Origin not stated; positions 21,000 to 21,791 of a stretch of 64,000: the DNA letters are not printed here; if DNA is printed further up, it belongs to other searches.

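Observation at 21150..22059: Triple topoisomerase-type zinc-ribbon protein translationally coupled to a SET-domain methyltransferase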

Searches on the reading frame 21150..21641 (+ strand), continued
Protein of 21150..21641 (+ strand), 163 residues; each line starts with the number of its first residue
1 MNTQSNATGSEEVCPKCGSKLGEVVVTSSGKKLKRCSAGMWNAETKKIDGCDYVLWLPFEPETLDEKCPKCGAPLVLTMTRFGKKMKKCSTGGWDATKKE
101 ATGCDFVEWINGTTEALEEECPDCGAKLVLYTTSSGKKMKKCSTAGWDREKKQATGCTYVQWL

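Call 46: find_related_loci(query=A3, collection=metagenome_contigs, flank=3000)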
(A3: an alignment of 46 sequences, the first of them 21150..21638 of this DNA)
Query A3 (163 aa) in metagenome_contigs; peptide patterns used: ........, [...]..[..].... (x = any residue, [..] = any of these).
600 stretches matched a pattern (row limit reached: there are more); 485 encode a relative of the query (tblastn E <= 1e-3); the best 80 are kept; 80 distinct loci.
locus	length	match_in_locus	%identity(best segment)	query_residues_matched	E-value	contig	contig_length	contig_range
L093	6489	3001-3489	94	1-163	8e-100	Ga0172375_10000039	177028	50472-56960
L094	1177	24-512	89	1-163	2e-105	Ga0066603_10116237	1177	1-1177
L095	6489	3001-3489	88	1-163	2e-96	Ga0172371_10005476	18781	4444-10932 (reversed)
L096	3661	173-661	77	1-163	8e-85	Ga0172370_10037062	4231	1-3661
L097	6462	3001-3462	79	10-163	2e-84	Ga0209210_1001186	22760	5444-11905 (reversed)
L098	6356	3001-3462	79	10-163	5e-83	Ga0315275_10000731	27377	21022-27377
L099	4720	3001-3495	75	1-163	2e-82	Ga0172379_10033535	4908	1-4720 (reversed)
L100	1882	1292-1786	74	1-163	9e-86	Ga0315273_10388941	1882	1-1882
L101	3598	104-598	73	1-163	4e-81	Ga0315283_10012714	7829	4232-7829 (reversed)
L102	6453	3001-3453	78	11-163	3e-81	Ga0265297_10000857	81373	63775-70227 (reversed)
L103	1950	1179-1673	73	1-163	5e-84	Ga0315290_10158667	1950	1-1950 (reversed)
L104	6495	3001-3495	73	1-163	2e-80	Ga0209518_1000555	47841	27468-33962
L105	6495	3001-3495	73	1-163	2e-80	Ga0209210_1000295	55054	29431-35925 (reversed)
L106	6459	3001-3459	76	11-163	7e-80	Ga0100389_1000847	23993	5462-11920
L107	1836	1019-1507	72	1-163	8e-82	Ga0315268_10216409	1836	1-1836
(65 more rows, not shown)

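Call 49: search_protein_families(library=ncbifam, proteins=[window:21150-21638:+], max_evalue=0.01)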
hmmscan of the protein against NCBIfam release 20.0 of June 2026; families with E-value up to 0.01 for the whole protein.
window:21150-21638:+ (163 aa): 13 families
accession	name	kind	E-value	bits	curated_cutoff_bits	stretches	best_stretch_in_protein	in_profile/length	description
NF041913.1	HVO_2142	equivalog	1.3e-07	31.3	90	0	1-21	1-21/48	HVO_2142 family zinc finger protein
NF047723.1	TransFacS4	equivalog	7.1e-06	26.4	120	0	12-38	61-85/90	transcription factor S4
NF033497.1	rubre_like_arch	subfamily_domain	6.6e-05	22.5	32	0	114-128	13-26/34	rubrerythrin-like domain-containing protein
NF009623.0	PRK13130.1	equivalog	0.00025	21.1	68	0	63-76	15-28/56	RNA-protein complex protein Nop10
TIGR02605.1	CxxC_CxxC_SSSS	subfamily_domain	0.00029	20.9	31.3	0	4-34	19-49/52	FmdB family zinc ribbon protein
TIGR01206.1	lysW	equivalog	0.00033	20.5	53.2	0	119-131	3-15/54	lysine biosynthesis protein LysW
NF001645.0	PRK00420.1-2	equivalog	0.00051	20.1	162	0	63-76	22-35/106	hypothetical protein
NF045510.1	4Cys_prefix_kin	domain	0.00082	19.6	24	0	11-21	16-26/26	4-Cys prefix domain-containing protein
NF001607.0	PRK00398.1-4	equivalog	0.0013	18.4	89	0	118-129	28-39/53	DNA-directed RNA polymerase subunit P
NF011482.0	PRK14892.1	equivalog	0.0015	18.4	109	0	120-152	23-55/101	putative transcription elongation factor Elf1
NF009146.0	PRK12496.1-3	equivalog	0.0026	17.5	268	0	9-22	136-149/162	hypothetical protein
NF041070.1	carrier_LysW_Arch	domain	0.0027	17.7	75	0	120-140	25-46/57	alpha-aminoadipate/glutamate carrier protein LysW/ArgW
NF001605.0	PRK00398.1-2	equivalog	0.0056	16.5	63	0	7-20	14-27/43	DNA-directed RNA polymerase subunit P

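Call 57: list_cluster_members(proteins=[window:21150-21638:+, window:21625-22056:+])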
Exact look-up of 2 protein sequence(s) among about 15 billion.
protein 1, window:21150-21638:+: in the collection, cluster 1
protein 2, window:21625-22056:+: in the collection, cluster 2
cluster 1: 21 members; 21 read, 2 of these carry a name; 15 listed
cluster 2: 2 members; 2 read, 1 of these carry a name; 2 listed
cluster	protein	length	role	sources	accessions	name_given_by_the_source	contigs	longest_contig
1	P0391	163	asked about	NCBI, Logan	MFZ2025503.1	MAG: topoisomerase DNA-binding C4 zinc finger domain-containing protein [Microgenomates ...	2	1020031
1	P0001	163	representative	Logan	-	-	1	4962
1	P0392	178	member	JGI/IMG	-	ssDNA-binding Zn-finger/Zn-ribbon topoisomerase 1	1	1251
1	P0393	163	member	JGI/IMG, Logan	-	-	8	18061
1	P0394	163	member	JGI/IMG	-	-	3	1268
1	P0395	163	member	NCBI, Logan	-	-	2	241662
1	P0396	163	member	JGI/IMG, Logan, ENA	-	-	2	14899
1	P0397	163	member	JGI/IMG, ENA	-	-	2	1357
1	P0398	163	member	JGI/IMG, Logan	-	-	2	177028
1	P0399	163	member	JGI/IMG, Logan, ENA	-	-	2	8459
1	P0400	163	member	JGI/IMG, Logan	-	-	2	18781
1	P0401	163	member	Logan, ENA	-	-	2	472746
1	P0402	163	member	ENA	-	-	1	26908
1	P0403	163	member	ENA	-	-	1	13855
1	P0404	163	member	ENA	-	-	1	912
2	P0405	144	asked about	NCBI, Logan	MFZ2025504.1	MAG: SET domain-containing protein [Microgenomates group bacterium]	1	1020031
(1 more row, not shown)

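Call 71: search_dna_similar(query=window:21150-21638:+, collection=phages, mode=protein, max_evalue=0.001, max_rows=15)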
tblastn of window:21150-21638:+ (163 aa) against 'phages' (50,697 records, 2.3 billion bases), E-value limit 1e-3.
No match.

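Call 75: search_protein_families(library=pfam, proteins=[P0285, P0384, P0367, P0381, P0376, P0388, P0336, P0343, P0380, P0377], max_evalue=0.00001)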
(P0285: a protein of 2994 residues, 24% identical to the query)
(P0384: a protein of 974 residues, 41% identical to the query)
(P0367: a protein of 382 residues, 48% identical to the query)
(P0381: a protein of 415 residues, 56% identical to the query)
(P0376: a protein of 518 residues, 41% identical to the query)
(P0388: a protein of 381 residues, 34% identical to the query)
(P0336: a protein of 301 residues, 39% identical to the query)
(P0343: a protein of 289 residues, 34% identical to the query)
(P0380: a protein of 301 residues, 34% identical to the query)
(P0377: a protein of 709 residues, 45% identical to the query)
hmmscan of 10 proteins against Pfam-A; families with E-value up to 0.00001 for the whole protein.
P0285 (2994 aa): 1 family
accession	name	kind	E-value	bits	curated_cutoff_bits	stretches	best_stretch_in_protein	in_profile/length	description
PF18962.6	Por_Secre_tail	-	5.2e-06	27.1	27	1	2926-2993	2-71/75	Secretion system C-terminal sorting domain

P0384 (974 aa): 3 families
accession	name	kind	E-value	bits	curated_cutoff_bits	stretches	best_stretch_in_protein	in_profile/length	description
PF01131.25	Topoisom_bac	-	5.5e-92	309.3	35.1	1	149-584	2-409/411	DNA topoisomerase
PF21302.3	Zn_ribbon_RlmA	-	9.3e-11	42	27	0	799-823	3-27/44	RlmA, N-terminal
PF01751.28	Toprim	-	1.2e-09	38.6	23.1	1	3-123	1-87/96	Toprim domain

P0367 (382 aa): 0 families

P0381 (415 aa): 2 families
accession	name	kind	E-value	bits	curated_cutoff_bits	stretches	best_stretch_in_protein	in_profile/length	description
PF01396.24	Zn_ribbon_Top1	-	9.2e-31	105.8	32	2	113-149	1-37/39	Topoisomerase DNA binding C4 zinc finger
PF02899.23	Phage_int_SAM_1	-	2.4e-20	73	22.3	1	254-336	1-83/83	Phage integrase, N-terminal SAM-like domain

P0376 (518 aa): 3 families
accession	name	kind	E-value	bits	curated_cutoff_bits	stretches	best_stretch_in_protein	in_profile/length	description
PF01131.25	Topoisom_bac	-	5.6e-83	279.7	35.1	1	1-298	131-410/411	DNA topoisomerase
PF01396.24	Zn_ribbon_Top1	-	1.1e-48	163.1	32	3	381-418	1-38/39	Topoisomerase DNA binding C4 zinc finger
PF06677.18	Auto_anti-p27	-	1.3e-08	35.3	24.1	0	379-394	13-28/40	Sjogren's syndrome/scleroderma autoantigen 1 (Autoantigen p27)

P0388 (381 aa): 5 families
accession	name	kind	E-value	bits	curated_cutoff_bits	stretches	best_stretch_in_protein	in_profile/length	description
PF01396.24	Zn_ribbon_Top1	-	1.4e-63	210.8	32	4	276-311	2-37/39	Topoisomerase DNA binding C4 zinc finger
PF01131.25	Topoisom_bac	-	3e-37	129.1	35.1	1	2-113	300-410/411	DNA topoisomerase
PF13453.11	Zn_ribbon_TFIIB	-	2e-07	30.7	22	0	277-288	21-32/41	Transcription factor zinc-finger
PF06906.16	DUF1272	-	5.6e-07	30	25.3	0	339-352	42-55/57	Protein of unknown function (DUF1272)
PF14354.12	Lar_restr_allev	-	1e-06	29.3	28.6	0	179-219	5-47/58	Restriction alleviation protein Lar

P0336 (301 aa): 3 families
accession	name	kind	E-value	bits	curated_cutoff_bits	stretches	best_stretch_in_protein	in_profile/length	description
PF04404.17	ERF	-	4.3e-23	82.4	25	1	13-144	2-130/153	ERF superfamily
PF23549.1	Zn_ribbon_GRF_2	-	1.9e-07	31.2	27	1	170-212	3-37/45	GRF-like zinc ribbon domain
PF06839.17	Zn_ribbon_GRF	-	8.4e-07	29.4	25.9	1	170-219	2-44/45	GRF zinc finger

P0343 (289 aa): 1 family
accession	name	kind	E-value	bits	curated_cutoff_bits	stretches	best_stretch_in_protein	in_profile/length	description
PF01396.24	Zn_ribbon_Top1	-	6.7e-60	199.1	32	4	120-155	2-37/39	Topoisomerase DNA binding C4 zinc finger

P0380 (301 aa): 7 families
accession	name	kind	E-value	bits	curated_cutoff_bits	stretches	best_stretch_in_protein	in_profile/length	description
PF01396.24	Zn_ribbon_Top1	-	2.7e-68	225.9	32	5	260-294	2-36/39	Topoisomerase DNA binding C4 zinc finger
PF22289.1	DmmA-like_C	-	6e-08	33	27.4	0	260-273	19-32/44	Dimethylamine monooxygenase subunit DmmA-like, C-terminal domain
PF05191.20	ADK_lid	-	4.6e-07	30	26.6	0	210-221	24-35/36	Adenylate kinase, active site lid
PF25169.1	DUF7830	-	7.1e-07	29.4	27.5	0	253-279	28-54/72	Domain of unknown function (DUF7830)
PF08271.17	Zn_Ribbon_TF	-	3.5e-06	26.9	29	0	261-280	2-21/43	TFIIB zinc-binding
PF13408.12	Zn_ribbon_recom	-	4.3e-06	27.5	25.3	0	209-236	7-35/58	Recombinase zinc beta ribbon domain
PF06677.18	Auto_anti-p27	-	4.3e-06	27.1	24.1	0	258-278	14-33/40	Sjogren's syndrome/scleroderma autoantigen 1 (Autoantigen p27)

P0377 (709 aa): 4 families
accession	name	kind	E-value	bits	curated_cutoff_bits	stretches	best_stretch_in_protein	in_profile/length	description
PF01131.25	Topoisom_bac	-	4.4e-112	375.5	35.1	1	136-552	2-407/411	DNA topoisomerase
PF01396.24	Zn_ribbon_Top1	-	6.8e-38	128.6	32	3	625-660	2-36/39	Topoisomerase DNA binding C4 zinc finger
PF01751.28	Toprim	-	1.4e-22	80.1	23.1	1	9-121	2-96/96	Toprim domain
PF06677.18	Auto_anti-p27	-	1.9e-08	34.7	24.1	0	621-645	12-35/40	Sjogren's syndrome/scleroderma autoantigen 1 (Autoantigen p27)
